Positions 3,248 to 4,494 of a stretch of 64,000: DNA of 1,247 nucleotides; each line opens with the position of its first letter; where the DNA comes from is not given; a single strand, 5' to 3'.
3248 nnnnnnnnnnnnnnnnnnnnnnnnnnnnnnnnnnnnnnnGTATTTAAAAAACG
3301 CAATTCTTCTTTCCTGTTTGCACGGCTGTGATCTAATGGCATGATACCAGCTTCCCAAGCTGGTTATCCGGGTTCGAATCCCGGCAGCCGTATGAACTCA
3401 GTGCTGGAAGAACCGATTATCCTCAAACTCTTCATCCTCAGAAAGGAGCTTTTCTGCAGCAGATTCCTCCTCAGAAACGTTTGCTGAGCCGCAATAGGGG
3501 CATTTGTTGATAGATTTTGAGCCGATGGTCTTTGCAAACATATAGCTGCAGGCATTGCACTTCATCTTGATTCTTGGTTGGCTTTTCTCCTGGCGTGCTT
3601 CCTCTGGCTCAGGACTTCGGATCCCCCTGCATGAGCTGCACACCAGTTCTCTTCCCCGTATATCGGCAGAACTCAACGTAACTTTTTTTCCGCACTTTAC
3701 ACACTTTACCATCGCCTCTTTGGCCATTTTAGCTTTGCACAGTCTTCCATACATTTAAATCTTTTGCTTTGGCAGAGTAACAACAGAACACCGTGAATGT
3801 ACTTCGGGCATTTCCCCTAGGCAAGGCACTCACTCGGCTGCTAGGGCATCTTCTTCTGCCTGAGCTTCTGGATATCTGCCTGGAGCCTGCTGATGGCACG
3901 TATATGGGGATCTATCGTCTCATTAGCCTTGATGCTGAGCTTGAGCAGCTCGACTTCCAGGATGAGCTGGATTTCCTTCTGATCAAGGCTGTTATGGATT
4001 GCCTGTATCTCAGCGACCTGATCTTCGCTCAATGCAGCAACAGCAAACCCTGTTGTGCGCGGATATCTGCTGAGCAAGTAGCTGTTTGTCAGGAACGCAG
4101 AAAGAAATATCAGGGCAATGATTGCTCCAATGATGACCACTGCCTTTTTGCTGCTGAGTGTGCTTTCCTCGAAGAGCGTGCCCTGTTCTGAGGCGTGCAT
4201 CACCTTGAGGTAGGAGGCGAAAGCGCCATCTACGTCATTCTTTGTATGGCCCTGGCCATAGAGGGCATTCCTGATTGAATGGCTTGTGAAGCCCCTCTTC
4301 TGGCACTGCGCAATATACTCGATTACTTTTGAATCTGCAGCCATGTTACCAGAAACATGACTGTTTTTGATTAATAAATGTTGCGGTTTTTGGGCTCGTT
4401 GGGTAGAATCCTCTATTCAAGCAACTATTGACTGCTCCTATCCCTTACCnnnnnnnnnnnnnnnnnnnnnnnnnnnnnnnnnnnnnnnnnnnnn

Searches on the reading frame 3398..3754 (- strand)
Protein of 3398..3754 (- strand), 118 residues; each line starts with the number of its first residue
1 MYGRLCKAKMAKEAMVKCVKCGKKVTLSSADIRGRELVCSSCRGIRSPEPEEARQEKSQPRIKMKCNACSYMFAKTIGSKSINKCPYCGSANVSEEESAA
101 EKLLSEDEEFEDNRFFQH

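Call 9: search_protein_families(library=pfam, proteins=[window:3398-3754:-], max_evalue=0.001)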
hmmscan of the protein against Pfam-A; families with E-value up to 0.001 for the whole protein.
window:3398-3754:- (118 aa): 2 families
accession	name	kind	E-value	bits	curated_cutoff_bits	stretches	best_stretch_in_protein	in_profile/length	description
PF01155.25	HypA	-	5e-05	23.7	28.9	0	51-94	58-98/112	Hydrogenase/urease nickel incorporation, metallochaperone, hypA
PF13248.11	Zn_ribbon_3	-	0.0007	19.4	27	0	84-95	4-14/26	zinc-ribbon domain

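Call 38: search_protein_families(library=ncbifam, proteins=[window:3398-3754:-], max_evalue=0.01)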
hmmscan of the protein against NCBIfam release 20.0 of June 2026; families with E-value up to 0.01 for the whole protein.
window:3398-3754:- (118 aa): 4 families
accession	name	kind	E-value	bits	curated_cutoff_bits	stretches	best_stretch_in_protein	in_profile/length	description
TIGR00100.1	hypA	equivalog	0.00061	19.8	88.1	1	53-93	60-98/116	hydrogenase maturation nickel metallochaperone HypA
NF001607.0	PRK00398.1-4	equivalog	0.0036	17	89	0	13-54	7-48/53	DNA-directed RNA polymerase subunit P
NF047912.1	ECs_2282_CxxC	subfamily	0.0043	16.9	37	0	10-26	22-38/60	ECs_2282 family putative zinc-binding protein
NF038324.1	DrmB_fam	subfamily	0.0065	15.3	240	1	9-102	185-278/604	DrmB family protein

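Call 61: search_protein_families(library=padloc, proteins=[window:3398-3754:-], max_evalue=0.01)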
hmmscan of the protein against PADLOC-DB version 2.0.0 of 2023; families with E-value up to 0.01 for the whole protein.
window:3398-3754:- (118 aa): 0 families

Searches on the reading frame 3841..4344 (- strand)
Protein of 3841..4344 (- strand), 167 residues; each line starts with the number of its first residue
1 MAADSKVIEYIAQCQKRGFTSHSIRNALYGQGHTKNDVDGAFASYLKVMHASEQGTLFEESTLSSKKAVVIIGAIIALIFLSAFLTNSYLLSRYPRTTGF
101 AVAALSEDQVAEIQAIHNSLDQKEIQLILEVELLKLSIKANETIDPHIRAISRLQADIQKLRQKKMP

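Call 9: search_protein_families(library=pfam, proteins=[window:3841-4344:-], max_evalue=0.001)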
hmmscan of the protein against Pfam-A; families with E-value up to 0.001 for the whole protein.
window:3841-4344:- (167 aa): 0 families

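Call 38: search_protein_families(library=ncbifam, proteins=[window:3841-4344:-], max_evalue=0.01)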
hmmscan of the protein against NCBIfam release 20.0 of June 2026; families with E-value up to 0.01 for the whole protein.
window:3841-4344:- (167 aa): 0 families

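Call 61: search_protein_families(library=padloc, proteins=[window:3841-4344:-], max_evalue=0.01)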
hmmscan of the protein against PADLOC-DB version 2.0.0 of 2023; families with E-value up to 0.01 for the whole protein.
window:3841-4344:- (167 aa): 1 family
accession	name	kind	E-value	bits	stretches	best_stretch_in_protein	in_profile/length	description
PDLC03659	mREase_IV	-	0.0098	11.8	0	73-136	458-521/945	Type IV methyl-directed restriction enzyme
